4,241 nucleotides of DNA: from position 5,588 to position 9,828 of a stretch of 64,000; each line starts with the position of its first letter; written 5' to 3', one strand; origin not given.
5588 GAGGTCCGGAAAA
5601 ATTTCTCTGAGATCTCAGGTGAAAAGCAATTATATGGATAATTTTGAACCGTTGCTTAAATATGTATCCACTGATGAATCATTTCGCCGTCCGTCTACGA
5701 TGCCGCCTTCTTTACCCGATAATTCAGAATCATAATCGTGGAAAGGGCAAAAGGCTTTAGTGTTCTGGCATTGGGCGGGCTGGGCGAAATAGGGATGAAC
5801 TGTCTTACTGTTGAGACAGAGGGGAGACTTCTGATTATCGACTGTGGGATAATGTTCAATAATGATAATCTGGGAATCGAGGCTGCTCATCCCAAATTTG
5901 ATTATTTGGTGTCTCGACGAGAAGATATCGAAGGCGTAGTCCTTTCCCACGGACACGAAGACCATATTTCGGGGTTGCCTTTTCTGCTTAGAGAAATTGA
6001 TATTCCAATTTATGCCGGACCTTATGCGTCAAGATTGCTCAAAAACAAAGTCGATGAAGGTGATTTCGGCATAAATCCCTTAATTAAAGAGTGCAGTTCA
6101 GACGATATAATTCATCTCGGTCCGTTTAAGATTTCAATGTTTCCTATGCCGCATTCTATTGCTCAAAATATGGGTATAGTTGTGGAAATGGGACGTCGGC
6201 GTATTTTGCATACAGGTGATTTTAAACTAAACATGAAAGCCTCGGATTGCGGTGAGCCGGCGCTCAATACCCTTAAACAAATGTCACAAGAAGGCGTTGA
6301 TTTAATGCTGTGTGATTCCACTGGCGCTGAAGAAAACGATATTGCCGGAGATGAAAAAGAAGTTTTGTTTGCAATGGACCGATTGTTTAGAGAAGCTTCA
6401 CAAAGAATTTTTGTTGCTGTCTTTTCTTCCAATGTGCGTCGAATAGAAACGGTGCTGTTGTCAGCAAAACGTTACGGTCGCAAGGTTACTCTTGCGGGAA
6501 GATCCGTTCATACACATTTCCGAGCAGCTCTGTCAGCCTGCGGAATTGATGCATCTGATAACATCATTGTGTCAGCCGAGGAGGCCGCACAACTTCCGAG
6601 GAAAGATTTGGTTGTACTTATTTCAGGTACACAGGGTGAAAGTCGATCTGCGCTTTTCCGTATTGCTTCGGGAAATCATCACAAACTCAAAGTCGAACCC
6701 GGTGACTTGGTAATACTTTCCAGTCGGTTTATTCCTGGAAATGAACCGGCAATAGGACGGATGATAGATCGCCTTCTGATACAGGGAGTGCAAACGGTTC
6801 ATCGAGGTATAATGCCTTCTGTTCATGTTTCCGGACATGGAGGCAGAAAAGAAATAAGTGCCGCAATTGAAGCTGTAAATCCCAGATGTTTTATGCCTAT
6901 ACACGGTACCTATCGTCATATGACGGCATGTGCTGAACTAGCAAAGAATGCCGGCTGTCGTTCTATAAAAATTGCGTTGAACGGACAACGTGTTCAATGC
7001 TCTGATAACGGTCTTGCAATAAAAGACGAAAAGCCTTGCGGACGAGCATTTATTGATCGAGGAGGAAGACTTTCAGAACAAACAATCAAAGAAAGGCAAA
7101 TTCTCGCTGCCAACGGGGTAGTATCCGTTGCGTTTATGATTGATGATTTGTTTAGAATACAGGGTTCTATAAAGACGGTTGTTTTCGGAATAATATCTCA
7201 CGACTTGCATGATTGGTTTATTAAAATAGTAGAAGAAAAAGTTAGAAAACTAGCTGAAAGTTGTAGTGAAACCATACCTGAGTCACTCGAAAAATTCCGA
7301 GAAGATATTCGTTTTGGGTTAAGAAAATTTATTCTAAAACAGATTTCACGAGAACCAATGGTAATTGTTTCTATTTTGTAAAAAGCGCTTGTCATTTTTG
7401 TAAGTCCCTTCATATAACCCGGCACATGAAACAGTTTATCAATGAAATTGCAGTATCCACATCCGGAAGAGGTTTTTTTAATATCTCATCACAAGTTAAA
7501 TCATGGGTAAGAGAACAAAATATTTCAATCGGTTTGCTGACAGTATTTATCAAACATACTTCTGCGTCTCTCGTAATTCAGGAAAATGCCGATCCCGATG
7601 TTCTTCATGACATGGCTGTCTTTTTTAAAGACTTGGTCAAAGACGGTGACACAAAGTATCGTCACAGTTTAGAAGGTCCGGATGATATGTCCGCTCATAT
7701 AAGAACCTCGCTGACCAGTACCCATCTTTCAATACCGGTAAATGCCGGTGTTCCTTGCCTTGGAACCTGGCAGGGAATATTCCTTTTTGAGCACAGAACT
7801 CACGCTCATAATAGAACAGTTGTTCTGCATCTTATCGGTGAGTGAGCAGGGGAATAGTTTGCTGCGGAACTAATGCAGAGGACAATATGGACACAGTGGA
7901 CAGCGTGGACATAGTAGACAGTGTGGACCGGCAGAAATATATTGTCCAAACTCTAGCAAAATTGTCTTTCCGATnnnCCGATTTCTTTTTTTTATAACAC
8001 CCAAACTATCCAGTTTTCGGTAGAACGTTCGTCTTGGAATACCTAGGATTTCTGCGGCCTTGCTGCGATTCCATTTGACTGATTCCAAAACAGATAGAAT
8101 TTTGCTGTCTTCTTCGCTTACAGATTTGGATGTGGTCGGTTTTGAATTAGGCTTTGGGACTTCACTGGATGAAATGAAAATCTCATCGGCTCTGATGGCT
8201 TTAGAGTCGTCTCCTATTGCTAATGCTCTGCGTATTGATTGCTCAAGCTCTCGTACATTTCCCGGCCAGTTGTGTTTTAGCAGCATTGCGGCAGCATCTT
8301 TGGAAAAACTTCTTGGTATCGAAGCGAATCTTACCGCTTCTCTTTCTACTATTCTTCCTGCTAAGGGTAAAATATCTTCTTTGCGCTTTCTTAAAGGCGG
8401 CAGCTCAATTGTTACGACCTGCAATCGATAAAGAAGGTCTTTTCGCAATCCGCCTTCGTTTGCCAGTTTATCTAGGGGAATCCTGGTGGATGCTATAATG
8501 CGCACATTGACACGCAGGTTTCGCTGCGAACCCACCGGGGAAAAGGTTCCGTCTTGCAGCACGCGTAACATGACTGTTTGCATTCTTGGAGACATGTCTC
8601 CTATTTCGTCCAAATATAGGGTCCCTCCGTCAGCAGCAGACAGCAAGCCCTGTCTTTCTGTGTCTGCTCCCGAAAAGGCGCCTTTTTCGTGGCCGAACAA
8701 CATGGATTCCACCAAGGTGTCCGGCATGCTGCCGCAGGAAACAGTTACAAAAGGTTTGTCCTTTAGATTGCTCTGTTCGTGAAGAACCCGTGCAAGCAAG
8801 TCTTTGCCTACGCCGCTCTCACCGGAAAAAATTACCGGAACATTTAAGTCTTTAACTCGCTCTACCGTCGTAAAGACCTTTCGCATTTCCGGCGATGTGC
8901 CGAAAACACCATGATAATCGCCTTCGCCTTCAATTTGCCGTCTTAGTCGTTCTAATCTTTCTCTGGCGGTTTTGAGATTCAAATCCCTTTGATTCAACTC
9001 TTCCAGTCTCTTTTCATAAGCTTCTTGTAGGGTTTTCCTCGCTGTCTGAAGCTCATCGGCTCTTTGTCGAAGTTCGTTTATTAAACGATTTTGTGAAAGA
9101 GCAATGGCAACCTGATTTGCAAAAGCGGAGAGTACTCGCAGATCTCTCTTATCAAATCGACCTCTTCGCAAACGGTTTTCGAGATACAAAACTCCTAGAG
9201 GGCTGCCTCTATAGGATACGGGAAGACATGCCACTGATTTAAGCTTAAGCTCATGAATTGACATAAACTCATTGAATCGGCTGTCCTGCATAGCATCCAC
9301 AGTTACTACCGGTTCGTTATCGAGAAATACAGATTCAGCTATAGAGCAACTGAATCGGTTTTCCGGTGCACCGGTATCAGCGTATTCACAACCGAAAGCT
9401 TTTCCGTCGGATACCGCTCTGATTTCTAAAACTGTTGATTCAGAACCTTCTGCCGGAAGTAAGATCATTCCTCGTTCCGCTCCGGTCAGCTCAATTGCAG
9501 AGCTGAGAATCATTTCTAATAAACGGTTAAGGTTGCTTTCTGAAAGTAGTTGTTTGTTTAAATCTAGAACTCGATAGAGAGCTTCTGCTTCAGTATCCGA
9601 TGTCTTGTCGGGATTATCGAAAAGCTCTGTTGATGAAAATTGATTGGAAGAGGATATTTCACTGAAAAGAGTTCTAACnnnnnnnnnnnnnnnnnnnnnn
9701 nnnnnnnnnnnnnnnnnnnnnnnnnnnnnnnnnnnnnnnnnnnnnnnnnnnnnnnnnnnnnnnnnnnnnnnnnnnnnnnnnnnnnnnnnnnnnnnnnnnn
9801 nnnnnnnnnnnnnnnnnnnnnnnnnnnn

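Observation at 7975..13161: Single 1728-aa polypeptide combining Ser/Thr kinase, STAND NTPase, TPR sensor, GAF and a sigma-54 enhancer-binding module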

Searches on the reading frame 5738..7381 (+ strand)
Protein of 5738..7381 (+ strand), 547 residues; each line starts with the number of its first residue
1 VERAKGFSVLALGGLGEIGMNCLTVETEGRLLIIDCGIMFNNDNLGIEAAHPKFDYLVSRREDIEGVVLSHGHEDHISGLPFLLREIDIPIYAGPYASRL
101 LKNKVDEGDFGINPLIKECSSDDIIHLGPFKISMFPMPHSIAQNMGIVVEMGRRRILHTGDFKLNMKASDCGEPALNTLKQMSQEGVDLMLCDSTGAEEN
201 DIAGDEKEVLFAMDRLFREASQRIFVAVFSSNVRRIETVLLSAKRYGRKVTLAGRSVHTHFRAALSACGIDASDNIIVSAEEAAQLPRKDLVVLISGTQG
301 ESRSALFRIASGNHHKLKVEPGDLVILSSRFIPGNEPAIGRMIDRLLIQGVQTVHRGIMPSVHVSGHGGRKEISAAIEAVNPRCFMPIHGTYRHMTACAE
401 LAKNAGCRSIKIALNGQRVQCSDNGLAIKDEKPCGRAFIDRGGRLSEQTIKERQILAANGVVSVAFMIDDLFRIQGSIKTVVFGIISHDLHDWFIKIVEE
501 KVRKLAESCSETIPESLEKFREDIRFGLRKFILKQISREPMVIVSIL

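Call 22: search_protein_families(library=pfam, proteins=[window:5738-7381:+], max_evalue=0.001)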
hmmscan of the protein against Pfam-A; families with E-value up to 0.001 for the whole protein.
window:5738-7381:+ (547 aa): 5 families
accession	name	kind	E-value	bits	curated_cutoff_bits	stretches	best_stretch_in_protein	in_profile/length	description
PF22505.1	RNase_J_b_CASP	-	8.3e-39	132.7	27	1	222-346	2-126/126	Ribonuclease J, beta-CASP domain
PF00753.33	Lactamase_B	-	1.1e-13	52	22.7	1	21-164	7-152/196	Metallo-beta-lactamase superfamily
PF12706.13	Lactamase_B_2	-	1.1e-13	51.7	27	1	33-165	4-146/200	Beta-lactamase superfamily domain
PF17770.6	RNase_J_C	-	9.6e-11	43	23.8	1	450-546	2-99/102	Ribonuclease J C-terminal domain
PF07521.17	RMMBL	-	4.7e-10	39.8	21.6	1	363-406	12-57/63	Zn-dependent metallo-hydrolase RNA specificity domain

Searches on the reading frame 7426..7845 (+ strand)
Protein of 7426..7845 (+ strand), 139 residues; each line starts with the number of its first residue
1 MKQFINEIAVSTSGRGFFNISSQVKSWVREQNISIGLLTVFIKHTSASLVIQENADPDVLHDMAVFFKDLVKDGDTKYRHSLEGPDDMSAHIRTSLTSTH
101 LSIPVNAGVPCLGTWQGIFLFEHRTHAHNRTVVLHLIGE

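Call 22: search_protein_families(library=pfam, proteins=[window:7426-7845:+], max_evalue=0.001)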
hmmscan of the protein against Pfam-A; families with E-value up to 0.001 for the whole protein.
window:7426-7845:+ (139 aa): 1 family
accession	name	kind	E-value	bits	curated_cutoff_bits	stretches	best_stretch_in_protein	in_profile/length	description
PF01894.22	UPF0047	-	2.7e-38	131.2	27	1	19-135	1-116/117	Uncharacterised protein family UPF0047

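Call 42: list_cluster_members(proteins=[window:7426-7845:+, window:13385-14644:-, window:7975-13125:-, window:15844-16758:-, window:16862-18406:-, window:18495-20057:-, window:4-1782:-, window:2654-3571:+])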
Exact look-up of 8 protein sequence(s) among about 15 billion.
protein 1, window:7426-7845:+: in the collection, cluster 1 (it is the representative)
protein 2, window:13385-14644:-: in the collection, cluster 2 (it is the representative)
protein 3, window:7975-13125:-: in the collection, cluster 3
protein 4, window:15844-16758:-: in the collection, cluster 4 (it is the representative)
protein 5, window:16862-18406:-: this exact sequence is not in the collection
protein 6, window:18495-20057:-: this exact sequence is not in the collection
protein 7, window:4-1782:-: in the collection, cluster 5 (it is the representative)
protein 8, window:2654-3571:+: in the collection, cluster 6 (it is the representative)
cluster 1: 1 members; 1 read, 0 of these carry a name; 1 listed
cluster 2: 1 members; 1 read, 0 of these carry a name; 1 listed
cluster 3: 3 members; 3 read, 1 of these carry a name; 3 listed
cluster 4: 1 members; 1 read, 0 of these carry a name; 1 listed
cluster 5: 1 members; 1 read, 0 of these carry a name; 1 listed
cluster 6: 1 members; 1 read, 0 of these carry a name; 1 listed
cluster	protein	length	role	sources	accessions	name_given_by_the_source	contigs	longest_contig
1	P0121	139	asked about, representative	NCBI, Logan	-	-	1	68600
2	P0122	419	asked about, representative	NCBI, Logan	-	-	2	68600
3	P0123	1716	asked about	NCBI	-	-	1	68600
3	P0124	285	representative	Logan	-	-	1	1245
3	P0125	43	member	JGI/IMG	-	hypothetical protein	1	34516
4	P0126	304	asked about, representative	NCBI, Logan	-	-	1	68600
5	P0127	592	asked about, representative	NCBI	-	-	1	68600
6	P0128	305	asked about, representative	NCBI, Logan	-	-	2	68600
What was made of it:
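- Checked: The better start is the ATG at 13125, giving 1716 aa. That exact product is on record from NCBI on a 68,600-bp contig (call 42).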

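Call 44: find_encoding_contigs(protein=window:7426-7845:+, flank=1000, max_places=2)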
Protein window:7426-7845:+ (139 aa): 1 contig read that carries it; 1 place shown.
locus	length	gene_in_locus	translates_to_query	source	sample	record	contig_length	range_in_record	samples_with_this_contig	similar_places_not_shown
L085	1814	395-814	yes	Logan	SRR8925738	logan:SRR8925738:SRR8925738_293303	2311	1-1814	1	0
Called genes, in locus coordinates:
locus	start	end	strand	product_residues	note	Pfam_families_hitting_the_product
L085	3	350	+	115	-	?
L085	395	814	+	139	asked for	PF01894:YjbQ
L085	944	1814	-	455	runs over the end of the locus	?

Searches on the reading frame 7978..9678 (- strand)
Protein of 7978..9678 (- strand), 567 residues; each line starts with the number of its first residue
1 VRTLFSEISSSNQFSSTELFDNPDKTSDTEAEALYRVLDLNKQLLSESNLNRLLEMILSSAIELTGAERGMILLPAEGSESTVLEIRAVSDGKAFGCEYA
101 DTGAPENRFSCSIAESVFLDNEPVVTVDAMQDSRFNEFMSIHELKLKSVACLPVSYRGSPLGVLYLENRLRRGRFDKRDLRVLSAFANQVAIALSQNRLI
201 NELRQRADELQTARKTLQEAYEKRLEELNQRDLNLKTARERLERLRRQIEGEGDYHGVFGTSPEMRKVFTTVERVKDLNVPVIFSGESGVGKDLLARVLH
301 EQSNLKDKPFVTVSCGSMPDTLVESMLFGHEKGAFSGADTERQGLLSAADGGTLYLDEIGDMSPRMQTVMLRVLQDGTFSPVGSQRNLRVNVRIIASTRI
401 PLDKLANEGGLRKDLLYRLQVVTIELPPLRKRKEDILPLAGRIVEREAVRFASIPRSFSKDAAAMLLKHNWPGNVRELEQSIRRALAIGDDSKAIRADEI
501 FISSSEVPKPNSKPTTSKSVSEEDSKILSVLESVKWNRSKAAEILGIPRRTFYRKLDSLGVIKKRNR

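Call 38: search_solved_structures(query=window:7978-9678:-, max_evalue=1e-20)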
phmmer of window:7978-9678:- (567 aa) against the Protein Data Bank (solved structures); distinct sequences matched with E-value up to 1e-20: 35.
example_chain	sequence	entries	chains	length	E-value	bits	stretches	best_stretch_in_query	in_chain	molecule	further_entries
9qq6_C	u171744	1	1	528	1.5e-76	261.4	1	206-560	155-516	Nif-specific regulatory protein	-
4l4u_A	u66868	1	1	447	5.9e-74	252.8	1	234-561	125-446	Transcriptional regulator (NtrC family)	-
1ojl_A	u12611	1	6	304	3.9e-67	230.3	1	258-556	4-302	TRANSCRIPTIONAL REGULATORY PROTEIN ZRAR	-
1ny5_A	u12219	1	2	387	1.1e-63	218.9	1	234-493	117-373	transcriptional regulator (NtrC family)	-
4ly6_A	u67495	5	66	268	1.4e-63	218.6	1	241-493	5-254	Transcriptional regulator (NtrC family)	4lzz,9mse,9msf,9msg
1ny6_A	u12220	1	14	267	1.6e-63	218.4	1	242-493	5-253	transcriptional regulator (NtrC family)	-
3m0e_A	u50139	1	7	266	1.3e-62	215.4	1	243-493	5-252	Transcriptional regulator (NtrC family)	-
8pb9_D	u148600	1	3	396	1.1e-60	209.1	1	217-487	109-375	Transcriptional regulator FleQ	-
8p53_C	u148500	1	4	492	1.7e-60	208.4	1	217-487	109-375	Transcriptional regulator FleQ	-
5exp_A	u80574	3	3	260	6.5e-60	206.5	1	255-487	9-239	Transcriptional regulator FleQ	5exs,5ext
7ejw_C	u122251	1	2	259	6.8e-60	206.5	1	256-487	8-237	Transcriptional regulator FleQ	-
6j7e_A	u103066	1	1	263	7e-60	206.4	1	256-487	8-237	Nitrogen assimilation regulatory protein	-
6jdi_A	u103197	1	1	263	7.1e-60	206.4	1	256-487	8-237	Nitrogen assimilation regulatory protein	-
6jdl_A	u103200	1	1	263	9.7e-60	205.9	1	256-487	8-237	Nitrogen assimilation regulatory protein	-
5exx_A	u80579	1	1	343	1.3e-59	205.5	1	256-488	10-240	Transcriptional regulator FleQ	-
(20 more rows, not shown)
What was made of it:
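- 8179..8904 (-): Sigma-54 interaction AAA+ core plus lid (residues 1408-1649). Features: Walker A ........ (8800-8823), L1 loop GAFSGA (8665-8682), Walker B LYLDE (8605-8619), R-fingers R1561 and R1567, sensor II R1625. PDB sequence hit NifA 9qq6 E 1.5e-76 (call 38).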

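Call 79: predict_structure(alignment_id=A2)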
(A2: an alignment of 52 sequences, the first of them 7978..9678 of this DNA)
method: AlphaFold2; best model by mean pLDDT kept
length: 567 residues; sequences in the alignment: 52
mean_pLDDT: 85.3   pTM: 0.50
mean pLDDT of the five models: 85.3, 85.2, 84.5, 83.2, 82.6
residues with pLDDT >= 90: 355; 70-90: 123; 50-70: 41; < 50: 48
segments of 3 or more residues with pLDDT < 50: 1-22, 24-26, 93-101, 505-516
pLDDT, mean of each block of 10 residues (from residue 1): 44 43 55 85 90 92 90 87 86 46 70 91 80 65 77 93 90 80 91 92 93 94 92 85 64 71 92 95 96 96 96 91 93 94 97 97 95 96 96 97 96 95 96 94 94 93 95 94 92 90 55 48 90 94 95 92 63
secondary structure, 60 per line:
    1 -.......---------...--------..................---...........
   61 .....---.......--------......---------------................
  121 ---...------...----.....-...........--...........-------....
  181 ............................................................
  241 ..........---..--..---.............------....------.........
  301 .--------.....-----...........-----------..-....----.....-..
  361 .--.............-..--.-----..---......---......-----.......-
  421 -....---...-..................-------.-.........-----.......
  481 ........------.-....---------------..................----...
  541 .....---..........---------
elements in order: H2-8 H29-46 H50-65 E69-75 E84-89 H105-120 E124-126 H140-144 E146-156 E159-169 H177-250 H263-275 E282-285 H292-301 E310-314 H320-328 H345-348 E353-357 H364-376 E393-398 H402-407 H413-419 E422-425 H433-450 H460-468 H474-488 H497-500 H516-533 H538-545 H549-558
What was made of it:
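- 8929..9150 (-): A single 74-residue helix (residues 1326-1399) linking GAF to the AAA+ core. It is a presumed coiled-coil signalling helix. AF2 model helix H177-250 of the fragment (call 79).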

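Call 81: fold_search(model_id=the predicted structure, library=pdb)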
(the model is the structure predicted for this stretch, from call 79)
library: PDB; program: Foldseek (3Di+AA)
matches with E <= 10: 1811; with E <= 0.001: 1237
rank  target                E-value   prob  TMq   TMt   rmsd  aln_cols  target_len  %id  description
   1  1ny5_A                1.4e-28  1.00  0.42  0.62   7.8       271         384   39  Crystal structure of sigm54 activator (AAA+ ATPase) in the inactive state (released 2003-11-11)
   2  5m7p_A                5.9e-28  1.00  0.41  0.53  14.7       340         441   34  Crystal structure of NtrX from Brucella abortus in complex with ADP processed with the CrystalDirect automated mountin (released 2017-01-25)
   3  1ny5_B                9.7e-28  1.00  0.42  0.61   9.7       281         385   38  Crystal structure of sigm54 activator (AAA+ ATPase) in the inactive state (released 2003-11-11)
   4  1ojl_D                1.9e-27  1.00  0.42  0.79  19.2       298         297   42  Crystal structure of a sigma54-activator suggests the mechanism for the conformational switch necessary for sigma54 bi (released 2005-05-19)
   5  3m0e_A                3.2e-27  1.00  0.40  0.87   2.6       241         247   42  Crystal structure of the ATP-bound state of Walker B mutant of NtrC1 ATPase domain (released 2010-11-03)
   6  5m7o_B                5.3e-27  1.00  0.40  0.52  12.9       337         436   34  Crystal structure of NtrX from Brucella abortus processed with the CrystalDirect automated mounting and cryo-cooling t (released 2017-01-25)
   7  5m7o_A                9.1e-27  1.00  0.41  0.51  15.7       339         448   34  Crystal structure of NtrX from Brucella abortus processed with the CrystalDirect automated mounting and cryo-cooling t (released 2017-01-25)
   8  5m7n_B                1.1e-26  1.00  0.40  0.52  12.3       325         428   35  Crystal structure of NtrX from Brucella abortus in complex with ATP processed with the CrystalDirect automated mountin (released 2017-01-25)
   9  6iy8_A                1.9e-26  1.00  0.41  0.50  28.6       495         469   26  DmpR-phenol complex of Pseudomonas putida (released 2020-06-10)
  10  5m7p_B                4.0e-26  1.00  0.41  0.53  13.8       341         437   33  Crystal structure of NtrX from Brucella abortus in complex with ADP processed with the CrystalDirect automated mountin (released 2017-01-25)
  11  1ny6_A                5.0e-26  1.00  0.41  0.92   1.6       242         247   42  Crystal structure of sigm54 activator (AAA+ ATPase) in the active state (released 2003-11-11)
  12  5m7n_A                5.0e-26  1.00  0.41  0.52  14.8       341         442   34  Crystal structure of NtrX from Brucella abortus in complex with ATP processed with the CrystalDirect automated mountin (released 2017-01-25)
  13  4lzz_W                5.3e-26  1.00  0.40  0.87   2.5       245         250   42  Nucleotide-induced asymmetry within atpase activator ring drives s54-RNAP interaction and ATP hydrolysis (released 2013-12-04)
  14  1ojl_E                8.6e-26  1.00  0.40  0.78  17.7       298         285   41  Crystal structure of a sigma54-activator suggests the mechanism for the conformational switch necessary for sigma54 bi (released 2005-05-19)
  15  6jdi                  1.2e-25  1.00  0.41  0.91   1.4       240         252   45  Central domain of FleQ H287N mutant in complex with ATPgS and Mg (released 2019-11-27)
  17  1ny6_B                3.0e-25  1.00  0.41  0.92   1.7       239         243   43  Crystal structure of sigm54 activator (AAA+ ATPase) in the active state (released 2003-11-11)
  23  1ny6_C                5.0e-25  1.00  0.41  0.91   1.8       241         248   42  Crystal structure of sigm54 activator (AAA+ ATPase) in the active state (released 2003-11-11)
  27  9qq6_C                1.2e-24  1.00  0.40  0.87   2.3       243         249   45  Structure of the Azotobacter vinelandii NifL-NifA complex (released 2025-06-18)
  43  1ny6_H                1.6e-23  1.00  0.40  0.91   1.8       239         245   43  Crystal structure of sigm54 activator (AAA+ ATPase) in the active state (released 2003-11-11)
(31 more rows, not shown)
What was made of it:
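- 8179..8904 (-): Foldseek to NtrC1 1ny6, TMt 0.92, rmsd 1.6 (call 81).
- On Bacterial enhancer-binding protein (sigma-54 activator): Fold TM is 0.92 to NtrC1 (call 81).
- Closest known: NtrC1 / DctD-type bEBPs with a coiled-coil linker that holds the off-state dimer. Same: The top Foldseek hit is 1ny5, NtrC1 'in the inactive state' (call 81). The AAA+ core superposes on NtrC1 1ny6 at TM 0.92 (call 81).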
